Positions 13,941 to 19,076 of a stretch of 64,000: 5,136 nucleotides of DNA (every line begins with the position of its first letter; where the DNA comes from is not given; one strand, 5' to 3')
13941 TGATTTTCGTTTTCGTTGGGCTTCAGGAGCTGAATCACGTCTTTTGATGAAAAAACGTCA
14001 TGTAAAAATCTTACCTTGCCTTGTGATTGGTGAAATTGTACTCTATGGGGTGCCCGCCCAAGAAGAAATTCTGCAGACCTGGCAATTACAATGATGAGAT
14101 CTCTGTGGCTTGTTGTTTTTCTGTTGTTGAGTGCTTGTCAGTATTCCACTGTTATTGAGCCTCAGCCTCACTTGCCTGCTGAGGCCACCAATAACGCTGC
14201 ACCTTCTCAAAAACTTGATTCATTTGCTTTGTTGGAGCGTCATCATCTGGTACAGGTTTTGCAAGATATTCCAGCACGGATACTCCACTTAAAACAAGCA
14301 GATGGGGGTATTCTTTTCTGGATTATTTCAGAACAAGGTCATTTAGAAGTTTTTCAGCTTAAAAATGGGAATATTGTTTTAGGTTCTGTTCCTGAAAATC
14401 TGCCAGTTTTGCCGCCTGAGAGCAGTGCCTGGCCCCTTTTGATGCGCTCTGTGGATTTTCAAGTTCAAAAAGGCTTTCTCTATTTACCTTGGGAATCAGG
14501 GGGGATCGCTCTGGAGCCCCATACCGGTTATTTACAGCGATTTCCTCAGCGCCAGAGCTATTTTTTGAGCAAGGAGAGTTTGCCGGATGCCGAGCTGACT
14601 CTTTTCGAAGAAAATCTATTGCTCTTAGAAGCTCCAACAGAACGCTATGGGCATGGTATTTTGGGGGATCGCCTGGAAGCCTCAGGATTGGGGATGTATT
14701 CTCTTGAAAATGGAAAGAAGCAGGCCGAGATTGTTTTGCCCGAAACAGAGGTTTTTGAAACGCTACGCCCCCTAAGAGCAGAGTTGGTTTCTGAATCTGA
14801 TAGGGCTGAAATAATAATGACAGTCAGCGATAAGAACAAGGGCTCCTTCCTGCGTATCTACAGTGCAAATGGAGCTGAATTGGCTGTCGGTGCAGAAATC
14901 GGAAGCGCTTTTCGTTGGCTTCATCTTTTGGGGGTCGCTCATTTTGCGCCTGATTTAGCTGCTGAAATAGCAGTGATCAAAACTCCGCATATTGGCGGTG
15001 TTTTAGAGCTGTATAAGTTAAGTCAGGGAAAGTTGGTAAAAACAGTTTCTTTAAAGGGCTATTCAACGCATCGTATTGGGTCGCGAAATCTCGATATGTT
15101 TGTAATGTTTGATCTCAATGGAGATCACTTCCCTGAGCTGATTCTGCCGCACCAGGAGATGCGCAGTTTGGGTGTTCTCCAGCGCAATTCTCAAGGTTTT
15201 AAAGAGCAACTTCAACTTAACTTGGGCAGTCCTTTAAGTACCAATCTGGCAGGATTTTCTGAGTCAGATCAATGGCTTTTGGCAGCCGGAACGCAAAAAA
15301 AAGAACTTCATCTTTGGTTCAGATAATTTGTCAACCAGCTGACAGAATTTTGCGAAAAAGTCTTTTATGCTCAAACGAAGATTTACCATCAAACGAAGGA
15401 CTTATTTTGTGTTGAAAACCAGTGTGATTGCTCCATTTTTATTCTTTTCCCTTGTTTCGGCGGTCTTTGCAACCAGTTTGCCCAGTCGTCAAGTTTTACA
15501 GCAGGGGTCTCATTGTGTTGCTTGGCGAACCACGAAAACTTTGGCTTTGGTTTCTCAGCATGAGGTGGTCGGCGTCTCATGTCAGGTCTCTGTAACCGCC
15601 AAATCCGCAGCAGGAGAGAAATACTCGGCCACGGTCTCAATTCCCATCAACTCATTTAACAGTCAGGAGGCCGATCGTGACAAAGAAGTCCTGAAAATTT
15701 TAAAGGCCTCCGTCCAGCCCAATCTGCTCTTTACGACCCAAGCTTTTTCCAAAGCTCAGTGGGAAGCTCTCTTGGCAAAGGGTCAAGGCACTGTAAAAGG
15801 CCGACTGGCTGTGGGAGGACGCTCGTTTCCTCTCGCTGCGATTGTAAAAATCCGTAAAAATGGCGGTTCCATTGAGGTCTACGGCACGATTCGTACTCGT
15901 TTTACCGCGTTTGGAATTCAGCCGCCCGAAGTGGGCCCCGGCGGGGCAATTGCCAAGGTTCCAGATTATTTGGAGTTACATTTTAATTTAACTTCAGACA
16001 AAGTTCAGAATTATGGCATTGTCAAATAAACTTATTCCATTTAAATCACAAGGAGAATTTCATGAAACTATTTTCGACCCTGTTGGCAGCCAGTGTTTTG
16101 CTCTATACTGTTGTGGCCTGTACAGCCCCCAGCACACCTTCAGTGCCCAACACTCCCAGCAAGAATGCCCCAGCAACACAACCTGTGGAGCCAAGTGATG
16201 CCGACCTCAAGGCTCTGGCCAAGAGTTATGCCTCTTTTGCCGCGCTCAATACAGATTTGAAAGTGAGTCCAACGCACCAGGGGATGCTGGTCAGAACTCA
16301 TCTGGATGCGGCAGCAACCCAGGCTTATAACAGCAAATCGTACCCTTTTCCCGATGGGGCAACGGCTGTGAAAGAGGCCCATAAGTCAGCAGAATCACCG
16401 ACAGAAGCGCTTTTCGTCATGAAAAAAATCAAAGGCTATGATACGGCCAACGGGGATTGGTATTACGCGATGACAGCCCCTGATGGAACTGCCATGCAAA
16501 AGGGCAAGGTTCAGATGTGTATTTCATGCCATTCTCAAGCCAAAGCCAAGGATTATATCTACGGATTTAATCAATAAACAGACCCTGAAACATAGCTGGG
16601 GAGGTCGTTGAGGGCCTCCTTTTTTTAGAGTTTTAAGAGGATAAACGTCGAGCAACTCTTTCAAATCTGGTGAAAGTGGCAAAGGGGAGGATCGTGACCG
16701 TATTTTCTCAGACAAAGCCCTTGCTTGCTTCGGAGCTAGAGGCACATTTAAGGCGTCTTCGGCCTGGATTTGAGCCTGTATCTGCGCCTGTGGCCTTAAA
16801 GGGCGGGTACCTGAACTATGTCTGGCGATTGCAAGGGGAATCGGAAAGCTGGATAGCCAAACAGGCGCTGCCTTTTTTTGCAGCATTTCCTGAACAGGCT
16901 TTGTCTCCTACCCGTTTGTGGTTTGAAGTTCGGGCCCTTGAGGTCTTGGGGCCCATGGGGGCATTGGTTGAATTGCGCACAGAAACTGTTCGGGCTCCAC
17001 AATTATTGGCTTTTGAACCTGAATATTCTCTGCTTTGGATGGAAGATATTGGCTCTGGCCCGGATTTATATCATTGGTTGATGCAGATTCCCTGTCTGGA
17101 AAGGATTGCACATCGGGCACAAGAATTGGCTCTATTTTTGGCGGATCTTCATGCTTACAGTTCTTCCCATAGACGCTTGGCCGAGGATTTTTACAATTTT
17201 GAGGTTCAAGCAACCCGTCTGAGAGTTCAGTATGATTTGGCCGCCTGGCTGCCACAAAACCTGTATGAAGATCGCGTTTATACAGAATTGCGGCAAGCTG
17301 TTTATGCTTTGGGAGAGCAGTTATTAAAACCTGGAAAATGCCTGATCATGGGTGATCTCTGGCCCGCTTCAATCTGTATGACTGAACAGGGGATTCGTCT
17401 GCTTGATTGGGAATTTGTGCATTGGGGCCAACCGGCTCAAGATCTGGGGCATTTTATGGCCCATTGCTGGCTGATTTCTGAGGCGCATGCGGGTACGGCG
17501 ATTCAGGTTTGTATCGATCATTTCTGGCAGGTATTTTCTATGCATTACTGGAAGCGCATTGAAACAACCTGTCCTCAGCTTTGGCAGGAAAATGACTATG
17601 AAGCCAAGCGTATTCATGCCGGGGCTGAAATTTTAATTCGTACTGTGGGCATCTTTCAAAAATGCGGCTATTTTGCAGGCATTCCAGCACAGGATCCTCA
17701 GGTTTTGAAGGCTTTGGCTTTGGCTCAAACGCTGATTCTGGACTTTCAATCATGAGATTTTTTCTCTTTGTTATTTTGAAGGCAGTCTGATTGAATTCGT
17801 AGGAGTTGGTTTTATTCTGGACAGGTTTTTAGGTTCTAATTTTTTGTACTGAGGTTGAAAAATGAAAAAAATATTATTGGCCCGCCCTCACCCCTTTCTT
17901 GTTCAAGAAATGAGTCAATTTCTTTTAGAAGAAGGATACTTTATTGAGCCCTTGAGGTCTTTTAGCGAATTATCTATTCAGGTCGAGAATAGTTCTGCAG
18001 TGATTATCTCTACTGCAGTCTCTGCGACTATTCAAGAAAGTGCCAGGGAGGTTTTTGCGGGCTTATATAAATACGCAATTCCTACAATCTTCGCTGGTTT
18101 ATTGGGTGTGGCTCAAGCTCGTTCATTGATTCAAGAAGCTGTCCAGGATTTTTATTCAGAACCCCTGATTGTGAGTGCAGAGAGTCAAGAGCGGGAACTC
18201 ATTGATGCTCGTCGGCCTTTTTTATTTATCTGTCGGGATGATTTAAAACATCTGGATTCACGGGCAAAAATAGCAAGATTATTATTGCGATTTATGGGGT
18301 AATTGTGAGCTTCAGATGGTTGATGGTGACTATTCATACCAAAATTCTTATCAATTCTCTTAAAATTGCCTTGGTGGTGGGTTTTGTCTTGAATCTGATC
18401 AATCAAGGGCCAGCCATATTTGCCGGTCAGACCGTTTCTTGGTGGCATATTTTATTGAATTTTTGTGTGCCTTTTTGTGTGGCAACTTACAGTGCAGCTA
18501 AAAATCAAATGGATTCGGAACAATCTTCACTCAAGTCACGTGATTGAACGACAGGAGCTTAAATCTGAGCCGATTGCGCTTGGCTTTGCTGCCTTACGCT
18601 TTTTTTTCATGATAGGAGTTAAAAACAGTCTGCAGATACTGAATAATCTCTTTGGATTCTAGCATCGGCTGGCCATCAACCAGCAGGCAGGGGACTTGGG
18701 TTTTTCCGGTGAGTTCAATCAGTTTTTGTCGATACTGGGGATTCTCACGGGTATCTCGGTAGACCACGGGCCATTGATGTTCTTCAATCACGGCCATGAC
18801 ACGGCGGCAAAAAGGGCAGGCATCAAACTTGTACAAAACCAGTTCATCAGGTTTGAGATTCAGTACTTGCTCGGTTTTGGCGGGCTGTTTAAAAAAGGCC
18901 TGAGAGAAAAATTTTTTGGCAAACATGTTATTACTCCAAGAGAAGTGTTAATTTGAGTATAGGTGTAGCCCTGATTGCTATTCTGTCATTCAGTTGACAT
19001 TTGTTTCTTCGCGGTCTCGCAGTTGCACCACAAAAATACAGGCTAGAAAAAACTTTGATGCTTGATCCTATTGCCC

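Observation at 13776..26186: TGTCA-N6-TGACA palindrome, six perfect copies plus one near-copy, all intergenic, upstream of redox/haem genes next to a Crp/Fnr-family regulator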

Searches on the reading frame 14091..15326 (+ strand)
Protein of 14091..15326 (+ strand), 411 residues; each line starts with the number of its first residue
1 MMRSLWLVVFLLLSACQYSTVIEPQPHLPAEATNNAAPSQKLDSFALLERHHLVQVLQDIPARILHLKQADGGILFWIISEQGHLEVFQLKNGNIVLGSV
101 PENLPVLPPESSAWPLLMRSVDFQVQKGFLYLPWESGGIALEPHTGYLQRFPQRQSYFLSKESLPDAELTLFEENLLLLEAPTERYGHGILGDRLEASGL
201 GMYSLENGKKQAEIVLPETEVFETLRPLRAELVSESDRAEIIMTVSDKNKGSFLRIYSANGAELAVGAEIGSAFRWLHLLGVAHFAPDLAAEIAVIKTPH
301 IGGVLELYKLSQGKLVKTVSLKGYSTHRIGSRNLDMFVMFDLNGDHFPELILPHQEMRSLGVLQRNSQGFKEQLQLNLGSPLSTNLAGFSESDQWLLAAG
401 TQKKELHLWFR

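Call 7: search_protein_families(library=pfam, proteins=[window:14091-15326:+], max_evalue=0.01)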
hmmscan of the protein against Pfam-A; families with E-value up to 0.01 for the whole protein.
window:14091-15326:+ (411 aa): 0 families

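Call 33: search_protein_families(library=ncbifam, proteins=[window:14091-15326:+], max_evalue=0.01)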
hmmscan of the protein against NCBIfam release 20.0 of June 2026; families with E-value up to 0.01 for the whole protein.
window:14091-15326:+ (411 aa): 0 families

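Call 66: search_protein_families(library=pfam, proteins=[window:14091-15326:+], max_evalue=1)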
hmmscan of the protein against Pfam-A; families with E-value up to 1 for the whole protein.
window:14091-15326:+ (411 aa): 0 families

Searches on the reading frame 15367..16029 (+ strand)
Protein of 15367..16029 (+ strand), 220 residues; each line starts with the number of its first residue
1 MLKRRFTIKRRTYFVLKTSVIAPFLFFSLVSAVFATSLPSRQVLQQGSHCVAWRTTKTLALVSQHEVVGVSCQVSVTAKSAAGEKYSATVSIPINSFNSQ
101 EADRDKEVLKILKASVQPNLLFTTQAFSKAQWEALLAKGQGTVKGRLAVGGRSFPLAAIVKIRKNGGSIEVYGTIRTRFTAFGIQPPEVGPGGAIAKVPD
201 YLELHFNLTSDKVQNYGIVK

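Call 7: search_protein_families(library=pfam, proteins=[window:15367-16029:+], max_evalue=0.01)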
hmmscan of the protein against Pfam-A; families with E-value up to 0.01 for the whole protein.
window:15367-16029:+ (220 aa): 1 family
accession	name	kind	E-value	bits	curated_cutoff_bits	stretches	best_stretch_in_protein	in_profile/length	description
PF04264.18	YceI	-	5.7e-09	36.9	23.7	1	69-208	24-148/150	YceI-like domain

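Call 33: search_protein_families(library=ncbifam, proteins=[window:15367-16029:+], max_evalue=0.01)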
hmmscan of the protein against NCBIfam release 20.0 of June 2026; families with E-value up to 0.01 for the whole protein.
window:15367-16029:+ (220 aa): 0 families

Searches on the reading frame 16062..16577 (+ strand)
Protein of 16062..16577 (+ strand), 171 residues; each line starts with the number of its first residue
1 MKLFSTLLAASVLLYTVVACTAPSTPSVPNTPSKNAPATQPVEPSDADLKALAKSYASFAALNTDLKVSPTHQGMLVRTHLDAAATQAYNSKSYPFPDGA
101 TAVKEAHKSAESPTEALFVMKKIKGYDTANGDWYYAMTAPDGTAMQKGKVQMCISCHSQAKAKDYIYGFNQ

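Call 7: search_protein_families(library=pfam, proteins=[window:16062-16577:+], max_evalue=0.01)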
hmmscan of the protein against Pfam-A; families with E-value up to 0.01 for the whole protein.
window:16062-16577:+ (171 aa): 1 family
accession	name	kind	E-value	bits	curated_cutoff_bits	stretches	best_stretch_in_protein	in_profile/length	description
PF16694.10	Cytochrome_P460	-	4.9e-13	50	27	1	71-167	17-124/125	Cytochrome P460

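Call 33: search_protein_families(library=ncbifam, proteins=[window:16062-16577:+], max_evalue=0.01)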
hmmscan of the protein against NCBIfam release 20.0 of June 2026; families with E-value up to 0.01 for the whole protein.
window:16062-16577:+ (171 aa): 0 families

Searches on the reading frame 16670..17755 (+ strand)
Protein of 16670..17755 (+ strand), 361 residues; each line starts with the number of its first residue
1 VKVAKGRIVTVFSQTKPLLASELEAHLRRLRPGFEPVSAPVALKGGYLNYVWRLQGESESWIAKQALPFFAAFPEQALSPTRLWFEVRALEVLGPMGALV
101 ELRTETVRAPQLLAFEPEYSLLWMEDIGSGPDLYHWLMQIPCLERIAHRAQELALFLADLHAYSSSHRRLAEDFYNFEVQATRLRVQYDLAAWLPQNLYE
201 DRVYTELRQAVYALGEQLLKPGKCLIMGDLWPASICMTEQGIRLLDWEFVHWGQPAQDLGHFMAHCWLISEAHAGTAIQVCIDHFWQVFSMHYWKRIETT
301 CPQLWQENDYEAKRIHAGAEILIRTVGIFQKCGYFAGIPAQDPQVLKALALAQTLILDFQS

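Call 7: search_protein_families(library=pfam, proteins=[window:16670-17755:+], max_evalue=0.01)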
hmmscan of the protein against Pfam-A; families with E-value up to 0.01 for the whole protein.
window:16670-17755:+ (361 aa): 2 families
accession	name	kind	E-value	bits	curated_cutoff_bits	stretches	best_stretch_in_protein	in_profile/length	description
PF01636.29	APH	-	1.7e-12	48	23.2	1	43-267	5-213/239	Phosphotransferase enzyme family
PF07914.17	DUF1679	-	2.3e-05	23.9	24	1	223-293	268-342/414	Uncharacterized oxidoreductase dhs-27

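Call 35: search_protein_families(library=ncbifam, proteins=[window:16670-17755:+], max_evalue=0.01)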
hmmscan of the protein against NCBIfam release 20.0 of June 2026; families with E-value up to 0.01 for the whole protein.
window:16670-17755:+ (361 aa): 3 families
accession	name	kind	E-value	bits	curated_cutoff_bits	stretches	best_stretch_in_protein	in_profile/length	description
TIGR01767.2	MTRK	equivalog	1.5e-19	70.4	275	1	46-312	38-318/401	S-methyl-5-thioribose kinase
NF038156.1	lant_syn_V_LxmK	equivalog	9.9e-06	24.8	315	1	104-263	70-231/347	class V lanthionine synthetase subunit LxmK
TIGR02721.1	ycfN_thiK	equivalog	0.001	18.2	299.45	1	225-263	148-186/256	thiamine kinase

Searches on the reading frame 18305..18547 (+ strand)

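Call 35: search_protein_families(library=ncbifam, proteins=[window:18305-18547:+], max_evalue=0.01)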
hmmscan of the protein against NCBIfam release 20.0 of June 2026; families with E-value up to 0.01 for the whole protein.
window:18305-18547:+ (80 aa): 1 family
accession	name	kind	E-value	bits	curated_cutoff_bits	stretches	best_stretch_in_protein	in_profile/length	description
NF038050.1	NrtS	subfamily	8.9e-09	35.1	25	1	18-61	2-47/56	nitrate/nitrite transporter NrtS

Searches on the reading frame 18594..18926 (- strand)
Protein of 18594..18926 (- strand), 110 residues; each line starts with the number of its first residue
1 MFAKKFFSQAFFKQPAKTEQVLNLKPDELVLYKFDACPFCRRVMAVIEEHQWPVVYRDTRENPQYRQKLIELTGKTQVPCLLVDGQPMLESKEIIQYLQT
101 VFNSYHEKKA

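Call 7: search_protein_families(library=pfam, proteins=[window:18594-18926:-], max_evalue=0.01)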
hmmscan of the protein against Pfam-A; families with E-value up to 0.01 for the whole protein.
window:18594-18926:- (110 aa): 4 families
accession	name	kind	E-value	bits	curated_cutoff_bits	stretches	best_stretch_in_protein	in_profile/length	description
PF13417.12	GST_N_3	-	5.1e-14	52.8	22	1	31-100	1-69/75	Glutathione S-transferase, N-terminal domain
PF00462.30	Glutaredoxin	-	3.2e-13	50.1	22.9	1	30-86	2-58/60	Glutaredoxin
PF13409.12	GST_N_2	-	1.4e-11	45.2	25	1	36-100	1-69/70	Glutathione S-transferase, N-terminal domain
PF02798.26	GST_N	-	2.4e-05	25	20.9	1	30-99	4-75/76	Glutathione S-transferase, N-terminal domain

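Call 33: search_protein_families(library=ncbifam, proteins=[window:18594-18926:-], max_evalue=0.01)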
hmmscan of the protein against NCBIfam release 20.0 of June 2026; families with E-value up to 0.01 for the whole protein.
window:18594-18926:- (110 aa): 11 families
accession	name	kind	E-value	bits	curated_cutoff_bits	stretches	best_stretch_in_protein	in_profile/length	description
NF007702.0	PRK10387.1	equivalog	1.1e-09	38.3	133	1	31-104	3-75/215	glutaredoxin 2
TIGR02182.1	GRXB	equivalog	2.3e-07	30.8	186.65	1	31-101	2-71/209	GrxB family glutaredoxin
NF041212.1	Uxx_star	subfamily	2.9e-07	30.6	66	1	30-85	2-58/70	Uxx-star family glutaredoxin-like (seleno)protein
NF007923.0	PRK10638.1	equivalog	2.1e-06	27.7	129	1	31-87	6-62/83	glutaredoxin 3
TIGR02180.1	GRX_euk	equivalog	3e-05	24.2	87.25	1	31-94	3-71/84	glutaredoxin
TIGR02181.1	GRX_bact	equivalog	5.2e-05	23.4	90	1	30-87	2-60/80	glutaredoxin 3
NF041114.2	gluta_UXX_star_1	equivalog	0.0001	22.5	72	1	30-86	2-59/70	UXX-star selenoprotein family 1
TIGR02196.1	GlrX_YruB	hypoth_equivalog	0.00011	22.6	88.55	1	30-88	3-61/74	glutaredoxin-like protein, YruB-family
TIGR02190.1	GlrX-dom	hypoth_equivalog_domain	0.00032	20.6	99.3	1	25-98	6-78/79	glutaredoxin-family domain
NF045501.1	HUGP_GUXX-star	exception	0.00036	20.1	325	1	19-85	157-223/236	HUGP/GUXX-star fusion selenoprotein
NF047338.1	gluta_UXX_star_3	exception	0.00092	19.2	97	1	30-86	2-58/70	UXX-star (seleno)protein family 3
